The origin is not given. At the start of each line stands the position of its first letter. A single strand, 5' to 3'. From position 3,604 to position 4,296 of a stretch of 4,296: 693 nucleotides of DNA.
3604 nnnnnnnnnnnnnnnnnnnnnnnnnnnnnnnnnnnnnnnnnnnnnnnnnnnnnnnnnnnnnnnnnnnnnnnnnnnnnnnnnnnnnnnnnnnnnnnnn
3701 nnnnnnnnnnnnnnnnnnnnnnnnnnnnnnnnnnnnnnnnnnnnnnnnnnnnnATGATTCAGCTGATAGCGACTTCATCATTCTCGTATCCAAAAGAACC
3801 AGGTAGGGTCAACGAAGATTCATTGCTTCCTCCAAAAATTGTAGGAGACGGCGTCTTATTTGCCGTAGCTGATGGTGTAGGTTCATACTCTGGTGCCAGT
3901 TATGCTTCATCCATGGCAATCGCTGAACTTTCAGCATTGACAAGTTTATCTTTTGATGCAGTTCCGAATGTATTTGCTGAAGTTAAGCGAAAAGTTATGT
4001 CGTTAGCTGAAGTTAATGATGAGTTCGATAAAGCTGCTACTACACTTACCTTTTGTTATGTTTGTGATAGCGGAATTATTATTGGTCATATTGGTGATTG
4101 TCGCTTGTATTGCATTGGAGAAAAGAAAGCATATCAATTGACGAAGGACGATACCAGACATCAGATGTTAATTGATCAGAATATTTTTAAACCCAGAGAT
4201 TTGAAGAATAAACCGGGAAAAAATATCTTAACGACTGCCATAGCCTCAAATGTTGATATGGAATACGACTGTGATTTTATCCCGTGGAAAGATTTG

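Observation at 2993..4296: Kinase plus PP2C phosphatase pair carried as late-operon cargo of a lambdoid prophage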

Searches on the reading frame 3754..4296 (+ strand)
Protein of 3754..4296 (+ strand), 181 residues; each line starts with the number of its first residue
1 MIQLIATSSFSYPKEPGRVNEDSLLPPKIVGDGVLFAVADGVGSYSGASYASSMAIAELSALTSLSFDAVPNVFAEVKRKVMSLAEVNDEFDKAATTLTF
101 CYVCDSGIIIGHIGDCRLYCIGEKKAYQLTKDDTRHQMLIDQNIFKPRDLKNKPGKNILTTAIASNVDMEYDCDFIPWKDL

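Call 3: search_protein_families(library=pfam, proteins=[window:3754-4296:+], max_evalue=0.01)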
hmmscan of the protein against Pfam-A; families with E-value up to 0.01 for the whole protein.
window:3754-4296:+ (181 aa): 2 families
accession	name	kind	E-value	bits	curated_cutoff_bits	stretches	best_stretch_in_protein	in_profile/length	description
PF13672.11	PP2C_2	-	3.6e-12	46.7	24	1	17-131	9-132/209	Protein phosphatase 2C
PF00481.26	PP2C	-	6.2e-05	23.2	20.3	1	34-132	35-139/255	Protein phosphatase 2C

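Call 68: find_homologous_proteins(query=window:3754-4296:+)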
Query window:3754-4296:+ (181 aa): 162 proteins with E <= 0.001 among 247 candidates; the best 120 are listed.
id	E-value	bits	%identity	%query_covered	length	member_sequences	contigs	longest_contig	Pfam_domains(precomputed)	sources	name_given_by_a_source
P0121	1.9e-115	401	99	100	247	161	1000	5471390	PF13672.12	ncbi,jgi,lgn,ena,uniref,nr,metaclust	ncbi:TPA: PP2C family protein-serine/threonine phosphatase [Escherichia coli]|jgi:serine/threonine p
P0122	6.6e-99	347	82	100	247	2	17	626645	PF13672.12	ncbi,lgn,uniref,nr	ncbi:PP2C family protein-serine/threonine phosphatase [Cronobacter sakazakii]|uniref:PP2C family pro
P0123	8.0e-82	291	73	100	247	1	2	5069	PF13672.12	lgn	-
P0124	1.2e-68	248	64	100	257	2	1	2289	PF13672.12,PF00481.27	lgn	-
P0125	8.4e-66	239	64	100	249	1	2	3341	PF13672.12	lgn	-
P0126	1.2e-65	239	61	100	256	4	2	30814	PF13672.12,PF00481.27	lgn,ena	-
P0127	1.1e-62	229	89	69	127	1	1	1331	PF13672.12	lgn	-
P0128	7.4e-61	223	57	100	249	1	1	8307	PF13672.12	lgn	-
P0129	4.2e-60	221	60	100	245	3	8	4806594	PF13672.12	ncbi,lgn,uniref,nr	ncbi:PP2C family protein-serine/threonine phosphatase [Yersinia pseudotuberculosis]|uniref:PP2C fami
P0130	7.3e-59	217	56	100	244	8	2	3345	PF13672.12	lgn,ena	-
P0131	2.6e-56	208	99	56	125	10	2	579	-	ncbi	-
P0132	6.6e-50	187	49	100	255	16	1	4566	PF13672.12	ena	-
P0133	1.3e-49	186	49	100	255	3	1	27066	PF13672.12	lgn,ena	-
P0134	4.5e-49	185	51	100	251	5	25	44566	PF13672.12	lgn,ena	-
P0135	4.8e-49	185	49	100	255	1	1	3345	PF13672.12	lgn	-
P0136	1.3e-48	183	52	100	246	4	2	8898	PF13672.12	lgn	-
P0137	1.4e-48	183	49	100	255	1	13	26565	PF13672.12,PF00481.27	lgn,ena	-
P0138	2.8e-48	182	48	100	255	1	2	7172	PF13672.12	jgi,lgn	jgi:protein phosphatase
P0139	4.7e-48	181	51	100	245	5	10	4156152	PF13672.12,PF00481.27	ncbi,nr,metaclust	ncbi:serine/threonine-protein phosphatase [Proteus mirabilis]|nr:serine/threonine-protein phosphatas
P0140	7.6e-48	181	48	100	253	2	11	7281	PF13672.12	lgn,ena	-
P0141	2.0e-47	179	50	100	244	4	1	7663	PF13672.12,PF00481.27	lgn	-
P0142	3.6e-47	178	51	95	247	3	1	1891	PF13672.12,PF00481.27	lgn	-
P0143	4.1e-47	178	51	100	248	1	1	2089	PF13672.12,PF00481.27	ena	-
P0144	4.3e-47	178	49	100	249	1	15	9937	PF13672.12,PF00481.27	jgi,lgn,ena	-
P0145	5.3e-47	178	48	100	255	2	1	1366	PF13672.12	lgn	-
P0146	5.7e-47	178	50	100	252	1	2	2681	PF13672.12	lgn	-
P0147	6.9e-47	178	49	98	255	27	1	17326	PF13672.12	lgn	-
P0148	9.0e-47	177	49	98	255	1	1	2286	PF13672.12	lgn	-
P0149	9.5e-47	177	48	99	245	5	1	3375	PF13672.12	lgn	-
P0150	9.8e-47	177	49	98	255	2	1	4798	PF13672.12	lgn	-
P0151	1.1e-46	177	49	100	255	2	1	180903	PF13672.12,PF00481.27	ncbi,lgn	-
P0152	2.4e-46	176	46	100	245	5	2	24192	PF13672.12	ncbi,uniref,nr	ncbi:serine/threonine-protein phosphatase [Xenorhabdus bovienii]|uniref:PP2C family protein-serine/t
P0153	2.7e-46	176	49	100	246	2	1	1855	PF13672.12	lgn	-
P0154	3.9e-46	175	52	98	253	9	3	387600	PF13672.12,PF00481.27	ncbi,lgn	ncbi:protein phosphatase 2C domain-containing protein [Providencia rettgeri]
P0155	3.9e-46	175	49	100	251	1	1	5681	PF13672.12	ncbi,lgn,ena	-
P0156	5.4e-46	175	49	100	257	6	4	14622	PF13672.12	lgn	-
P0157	6.6e-46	174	49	100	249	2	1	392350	PF13672.12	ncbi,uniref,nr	ncbi:Protein serine/threonine phosphatase PrpC, regulation of stationary phase [Photobacterium marin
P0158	7.4e-46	174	48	100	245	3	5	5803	PF13672.12,PF00481.27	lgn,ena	-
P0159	1.0e-45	174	49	100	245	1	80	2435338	PF13672.12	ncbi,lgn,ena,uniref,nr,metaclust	ncbi:protein phosphatase 2C domain-containing protein [Glaesserella parasuis]|uniref:Protein phospha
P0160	1.5e-45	173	49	100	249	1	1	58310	PF13672.12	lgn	-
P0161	1.8e-45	173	49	100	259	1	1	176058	PF13672.12,PF00481.27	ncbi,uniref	ncbi:PP2C family protein-serine/threonine phosphatase [Ferrimonas pelagia]|uniref:PPM-type phosphata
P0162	2.1e-45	173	47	99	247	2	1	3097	PF13672.12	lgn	-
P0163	2.2e-45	173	50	99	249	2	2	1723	PF13672.12,PF00481.27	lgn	-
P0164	2.6e-45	172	48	100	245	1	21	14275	PF13672.12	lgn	-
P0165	2.7e-45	172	47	100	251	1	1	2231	PF13672.12,PF00481.27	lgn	-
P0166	2.9e-45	172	48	98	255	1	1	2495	PF13672.12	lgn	-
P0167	1.2e-44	170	48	100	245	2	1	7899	PF13672.12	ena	-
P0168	1.2e-44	170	48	100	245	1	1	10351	PF13672.12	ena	-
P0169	1.3e-44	170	45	100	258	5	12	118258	PF13672.12,PF00481.27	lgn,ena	-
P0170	1.3e-44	170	46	100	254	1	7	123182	PF13672.12,PF00481.27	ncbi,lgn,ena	-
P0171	1.3e-44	170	46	100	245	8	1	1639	PF13672.12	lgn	-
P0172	1.9e-44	170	47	100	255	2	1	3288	PF13672.12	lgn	-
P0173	3.7e-44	169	47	100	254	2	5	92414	PF13672.12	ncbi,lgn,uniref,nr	ncbi:PP2C family serine/threonine-protein phosphatase [Aeromonas caviae]|uniref:PP2C family protein-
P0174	5.7e-44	168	46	100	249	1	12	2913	PF13672.12,PF00481.27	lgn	-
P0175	1.0e-43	167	47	100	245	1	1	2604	PF13672.12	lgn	-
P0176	1.6e-43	167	46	100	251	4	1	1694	PF13672.12,PF00481.27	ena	-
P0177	2.3e-43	166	49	100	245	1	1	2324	PF13672.12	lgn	-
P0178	2.6e-43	166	46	100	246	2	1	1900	PF13672.12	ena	-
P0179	2.6e-43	166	48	100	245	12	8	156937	PF13672.12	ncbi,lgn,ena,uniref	ncbi:PP2C family protein-serine/threonine phosphatase [Pasteurella bettyae]|uniref:PP2C family prote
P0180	4.0e-43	165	46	100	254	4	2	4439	PF13672.12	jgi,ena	-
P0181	4.1e-43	165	48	100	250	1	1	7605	PF13672.12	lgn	-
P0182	4.6e-43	165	46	98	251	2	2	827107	PF13672.12,PF00481.27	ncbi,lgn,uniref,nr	ncbi:PP2C family protein-serine/threonine phosphatase [Aeromonas veronii]|uniref:PP2C family protein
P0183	1.4e-42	164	49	100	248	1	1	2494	PF13672.12,PF00481.27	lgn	-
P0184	3.5e-42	162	49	100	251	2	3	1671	PF13672.12,PF00481.27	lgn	-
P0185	3.8e-42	162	46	100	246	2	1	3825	PF13672.12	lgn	-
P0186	4.3e-42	162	46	100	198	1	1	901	PF13672.12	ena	-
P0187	4.3e-42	162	46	100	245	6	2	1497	PF13672.12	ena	-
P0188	5.0e-42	162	44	100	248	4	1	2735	PF13672.12,PF00481.27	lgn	-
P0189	5.9e-42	161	46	100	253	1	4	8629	PF13672.12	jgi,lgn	jgi:protein phosphatase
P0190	6.5e-42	161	49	100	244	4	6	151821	PF13672.12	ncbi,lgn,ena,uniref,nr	ncbi:protein phosphatase 2C domain-containing protein [Gilliamella sp. B2776]|uniref:PP2C family pro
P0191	7.2e-42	161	47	100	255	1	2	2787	PF13672.12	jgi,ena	-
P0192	1.2e-41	161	45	100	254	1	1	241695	PF13672.12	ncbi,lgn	ncbi:PP2C family protein-serine/threonine phosphatase [Aeromonas hydrophila]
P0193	1.2e-41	160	45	100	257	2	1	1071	PF13672.12,PF00481.27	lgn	-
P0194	1.3e-41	160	47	99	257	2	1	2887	PF13672.12,PF00481.27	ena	-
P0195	1.4e-41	160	45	100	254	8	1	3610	PF13672.12,PF00481.27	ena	-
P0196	3.1e-41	159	43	99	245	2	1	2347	PF13672.12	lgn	-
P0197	4.3e-41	159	49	100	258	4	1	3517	PF13672.12,PF00481.27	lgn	-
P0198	4.4e-41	159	46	100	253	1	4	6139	PF13672.12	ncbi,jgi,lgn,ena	jgi:serine/threonine protein phosphatase PrpC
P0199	5.0e-41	158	47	100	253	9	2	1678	PF13672.12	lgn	-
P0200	7.5e-41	158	45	96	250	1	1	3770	PF13672.12,PF00481.27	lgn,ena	-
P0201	8.5e-41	158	48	100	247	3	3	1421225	PF13672.12,PF00481.27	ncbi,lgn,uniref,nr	ncbi:PP2C family protein-serine/threonine phosphatase [Photobacterium phosphoreum]|uniref:PP2C famil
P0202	1.2e-40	157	46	100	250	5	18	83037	PF13672.12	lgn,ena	-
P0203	1.7e-40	157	48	100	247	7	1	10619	PF13672.12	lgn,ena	-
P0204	3.1e-40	156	41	100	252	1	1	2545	PF13672.12,PF00481.27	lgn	-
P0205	4.2e-40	155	48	100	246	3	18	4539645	PF13672.12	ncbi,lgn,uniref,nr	ncbi:TPA: protein phosphatase 2C domain-containing protein [Yersinia enterocolitica]|uniref:PP2C fam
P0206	5.3e-40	155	45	100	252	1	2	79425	PF13672.12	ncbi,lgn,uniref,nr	ncbi:protein phosphatase 2C domain-containing protein [Pseudomonas sp. GD03858]|uniref:PP2C family p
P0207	6.2e-40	155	48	100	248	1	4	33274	PF13672.12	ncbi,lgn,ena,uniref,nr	ncbi:PP2C family protein-serine/threonine phosphatase [Gilliamella apicola]|uniref:PP2C family prote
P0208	6.8e-40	155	48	96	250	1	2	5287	PF13672.12,PF00481.27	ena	-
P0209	1.0e-39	154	46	94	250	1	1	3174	PF13672.12,PF00481.27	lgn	-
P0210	1.7e-39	153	48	90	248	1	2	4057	PF13672.12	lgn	-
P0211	2.0e-39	153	43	100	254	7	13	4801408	PF13672.12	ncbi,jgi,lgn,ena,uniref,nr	ncbi:PP2C family protein-serine/threonine phosphatase [Aeromonas sp. ASNIH2]|uniref:PP2C family prot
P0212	2.4e-39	153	47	100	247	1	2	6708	PF13672.12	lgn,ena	-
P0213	2.6e-39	153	47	100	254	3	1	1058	PF13672.12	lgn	-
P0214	3.1e-39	153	46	100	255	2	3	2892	PF13672.12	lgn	-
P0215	3.7e-39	152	44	100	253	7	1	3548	PF13672.12,PF00481.27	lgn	-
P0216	3.9e-39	152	43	100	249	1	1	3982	PF13672.12,PF00481.27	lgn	-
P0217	4.8e-39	152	44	100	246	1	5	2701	PF13672.12,PF00481.27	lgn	-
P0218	5.2e-39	152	45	96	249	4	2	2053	PF13672.12,PF00481.27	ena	-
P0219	7.3e-39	151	45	100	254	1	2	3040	PF13672.12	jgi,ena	-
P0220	8.7e-39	151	44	100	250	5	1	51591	PF13672.12,PF00481.27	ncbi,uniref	ncbi:PP2C family protein-serine/threonine phosphatase [Vibrio lentus]|uniref:PP2C family protein-ser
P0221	1.2e-38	151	43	100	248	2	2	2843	PF13672.12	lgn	-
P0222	1.4e-38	150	49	94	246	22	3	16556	PF13672.12,PF00481.27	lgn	-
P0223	1.4e-38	150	41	100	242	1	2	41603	PF13672.12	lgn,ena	-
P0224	1.8e-38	150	44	94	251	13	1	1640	PF13672.12,PF00481.27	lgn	-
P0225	2.4e-38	150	45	100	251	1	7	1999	PF13672.12,PF00481.27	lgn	-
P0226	4.2e-38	149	47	90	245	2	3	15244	PF13672.12,PF00481.27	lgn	-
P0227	8.2e-38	148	43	100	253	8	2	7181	PF13672.12,PF00481.27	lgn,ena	-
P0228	8.7e-38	148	46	100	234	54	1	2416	PF13672.12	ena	-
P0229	9.0e-38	148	45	100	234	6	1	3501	PF13672.12,PF00481.27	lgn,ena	-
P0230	9.4e-38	148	46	100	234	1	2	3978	PF13672.12,PF00481.27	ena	-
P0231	1.6e-37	147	46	100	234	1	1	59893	PF13672.12,PF00481.27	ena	-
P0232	1.7e-37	147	45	100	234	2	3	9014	PF13672.12,PF00481.27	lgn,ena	-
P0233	1.8e-37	147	41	100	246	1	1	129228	PF13672.12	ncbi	ncbi:PP2C family protein-serine/threonine phosphatase [Serratia fonticola]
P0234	2.3e-37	146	47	97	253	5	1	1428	PF13672.12,PF00481.27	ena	-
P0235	2.4e-37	146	45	100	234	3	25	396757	PF13672.12,PF00481.27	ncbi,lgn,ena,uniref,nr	ncbi:TPA: PP2C family protein-serine/threonine phosphatase [Haemophilus influenzae]|uniref:PP2C fami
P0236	2.7e-37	146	45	91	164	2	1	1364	PF13672.12,PF00481.27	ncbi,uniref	ncbi:PP2C family protein-serine/threonine phosphatase, partial [Arsenophonus nasoniae]|uniref:PP2C f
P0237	2.8e-37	146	46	98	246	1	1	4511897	PF13672.12,PF00481.27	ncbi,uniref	ncbi:PP2C family protein-serine/threonine phosphatase [Pantoea stewartii]|uniref:PP2C family protein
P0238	3.0e-37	146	46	100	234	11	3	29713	PF13672.12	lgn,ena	-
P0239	6.1e-37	145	46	99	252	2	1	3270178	PF13672.12,PF00481.27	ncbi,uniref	ncbi:protein phosphatase 2C domain-containing protein [Photobacterium damselae subsp. damselae]|unir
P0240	1.1e-36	144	45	100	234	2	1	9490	PF13672.12,PF00481.27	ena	-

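Call 73: find_related_loci(query=A7, collection=viral_contigs, flank=6000)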
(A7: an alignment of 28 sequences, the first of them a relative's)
Query A7 (247 aa) in viral_contigs; peptide patterns used: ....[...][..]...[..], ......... (x = any residue, [..] = any of these).
136 stretches matched a pattern; 124 encode a relative of the query (tblastn E <= 1e-3); the best 80 are kept; 80 distinct loci.
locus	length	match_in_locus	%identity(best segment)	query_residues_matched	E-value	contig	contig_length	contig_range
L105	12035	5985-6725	100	1-247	1e-169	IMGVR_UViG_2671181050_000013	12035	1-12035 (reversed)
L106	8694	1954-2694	100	1-247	1e-169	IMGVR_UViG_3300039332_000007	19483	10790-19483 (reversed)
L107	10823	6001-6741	100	1-247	1e-169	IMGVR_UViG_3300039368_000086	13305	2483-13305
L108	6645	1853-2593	100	1-247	2e-170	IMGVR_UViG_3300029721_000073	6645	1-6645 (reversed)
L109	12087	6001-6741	100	1-247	1e-169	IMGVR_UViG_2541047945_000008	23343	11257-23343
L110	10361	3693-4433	100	1-247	6e-169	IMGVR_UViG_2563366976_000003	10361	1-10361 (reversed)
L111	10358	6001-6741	96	1-247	1e-162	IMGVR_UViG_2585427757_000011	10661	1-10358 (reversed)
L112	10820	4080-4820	96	1-247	1e-162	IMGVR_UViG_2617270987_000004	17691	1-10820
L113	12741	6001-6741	96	1-247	1e-162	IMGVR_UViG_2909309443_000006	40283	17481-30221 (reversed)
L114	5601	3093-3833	96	1-247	2e-164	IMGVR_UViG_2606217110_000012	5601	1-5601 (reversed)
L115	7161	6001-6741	96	1-247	1e-162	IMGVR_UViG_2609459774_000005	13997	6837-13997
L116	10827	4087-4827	96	1-247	1e-162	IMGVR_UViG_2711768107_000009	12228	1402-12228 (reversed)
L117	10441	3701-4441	96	1-247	1e-162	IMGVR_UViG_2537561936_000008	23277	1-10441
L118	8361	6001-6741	96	1-247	1e-162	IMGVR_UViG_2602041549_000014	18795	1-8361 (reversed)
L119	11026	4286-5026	96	1-247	1e-162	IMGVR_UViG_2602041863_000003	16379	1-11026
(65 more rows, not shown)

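Call 76: predict_structure(alignment_id=A7)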
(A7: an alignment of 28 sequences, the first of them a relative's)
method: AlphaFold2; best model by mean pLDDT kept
length: 247 residues; sequences in the alignment: 28
mean_pLDDT: 92.1   pTM: 0.90
mean pLDDT of the five models: 92.1, 91.1, 90.8, 87.3, 87.3
residues with pLDDT >= 90: 180; 70-90: 64; 50-70: 3; < 50: 0
segments of 3 or more residues with pLDDT < 50: none
pLDDT, mean of each block of 10 residues (from residue 1): 95 86 97 97 90 98 96 97 93 95 97 97 91 88 85 77 90 96 93 94 90 94 90 91 84
secondary structure, 60 per line:
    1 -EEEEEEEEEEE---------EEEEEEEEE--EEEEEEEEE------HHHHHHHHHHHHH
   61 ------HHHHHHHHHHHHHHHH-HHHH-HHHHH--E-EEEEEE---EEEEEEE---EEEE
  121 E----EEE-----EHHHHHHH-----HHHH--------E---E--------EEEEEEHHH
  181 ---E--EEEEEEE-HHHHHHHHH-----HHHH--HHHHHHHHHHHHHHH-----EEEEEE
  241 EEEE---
elements in order: E2-12 E22-30 E33-41 H48-60 H67-82 H84-87 H89-93 E98-103 E107-113 E117-121 E126-128 H135-141 H147-150 E172-177 E187-193 H195-203 H209-212 H215-229 E235-244

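Call 78: fold_search(model_id=the predicted structure, library=pdb)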
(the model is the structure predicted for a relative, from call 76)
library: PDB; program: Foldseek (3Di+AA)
matches with E <= 10: 363; with E <= 0.001: 148
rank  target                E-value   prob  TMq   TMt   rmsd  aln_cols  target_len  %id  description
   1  6ihw                  8.2e-16  1.00  0.78  0.78   3.7       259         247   17  Crystal structure of bacterial serine phosphatase bearing R161K mutation (released 2019-08-07)
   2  6ihl                  2.0e-15  1.00  0.78  0.78   3.7       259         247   16  Crystal structure of bacterial serine phosphatase (released 2019-08-07)
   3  1txo_A                2.2e-15  1.00  0.73  0.76   4.4       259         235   20  Crystal structure of the Mycobacterium tuberculosis serine/threonine phosphatase PstP/Ppp at 1.95 A. (released 2004-11-23)
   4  1txo_B                3.0e-15  1.00  0.76  0.80   4.1       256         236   20  Crystal structure of the Mycobacterium tuberculosis serine/threonine phosphatase PstP/Ppp at 1.95 A. (released 2004-11-23)
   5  6iht_A                3.8e-15  1.00  0.76  0.77   3.6       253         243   17  Crystal structure of bacterial serine phosphatase bound with phosphorylated peptide (released 2019-08-07)
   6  6ihr                  1.1e-14  1.00  0.79  0.76   3.6       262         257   16  Crystal structure of bacterial serine phosphatase with His tag (released 2019-08-07)
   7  5f1m                  1.7e-14  1.00  0.79  0.77   3.4       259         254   17  Crystal structure of Serine/threonine phosphatase Stp1 from Staphylococcus aureus (released 2016-08-24)
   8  6ihs                  2.8e-14  1.00  0.76  0.74   3.5       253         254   17  Crystal structure of bacterial serine phosphatase with His-tag mutation (released 2019-08-07)
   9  2pk0_C                2.9e-14  1.00  0.77  0.78   3.5       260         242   19  Structure of the S. agalactiae serine/threonine phosphatase at 2.65 resolution (released 2007-06-12)
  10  2pk0_D                4.2e-14  1.00  0.77  0.78   3.6       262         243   19  Structure of the S. agalactiae serine/threonine phosphatase at 2.65 resolution (released 2007-06-12)
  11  2cm1                  7.9e-14  1.00  0.71  0.76   4.1       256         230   21  Crystal structure of the catalytic domain of serine threonine protein phosphatase PstP in complex with 2 Manganese ions. (released 2007-06-12)
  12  2jfr                  2.3e-13  1.00  0.69  0.73   4.4       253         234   24  Crystal structure of the PPM Ser-Thr phosphatase MsPP from Mycobacterium smegmatis in complex with phosphate at 0.83 A r (released 2007-07-24)
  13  2pk0_A                2.5e-13  1.00  0.78  0.78   3.5       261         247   19  Structure of the S. agalactiae serine/threonine phosphatase at 2.65 resolution (released 2007-06-12)
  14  2jfs                  3.0e-13  1.00  0.71  0.76   4.0       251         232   24  Crystal structure of the PPM Ser-Thr phosphatase MsPP from Mycobacterium smegmatis in complex with cacodylate (released 2007-07-24)
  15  2y09                  3.6e-13  1.00  0.78  0.82   3.4       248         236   18  The cyanobacterial PP2C-like phosphatase tPphA requires three metals in the catalytic center for efficient catalysis (released 2011-02-09)
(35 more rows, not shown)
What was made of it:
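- On PP2C / PPM phosphatase, Pfam PF13672 and PF00481: TM about 0.78 to S. aureus Stp1, M. tuberculosis PstP and tPphA (calls 76, 78).
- Checked: The model has pLDDT 92.1 and a PP2C fold (Stp1, PstP, tPphA; TM about 0.78) (calls 76, 78).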
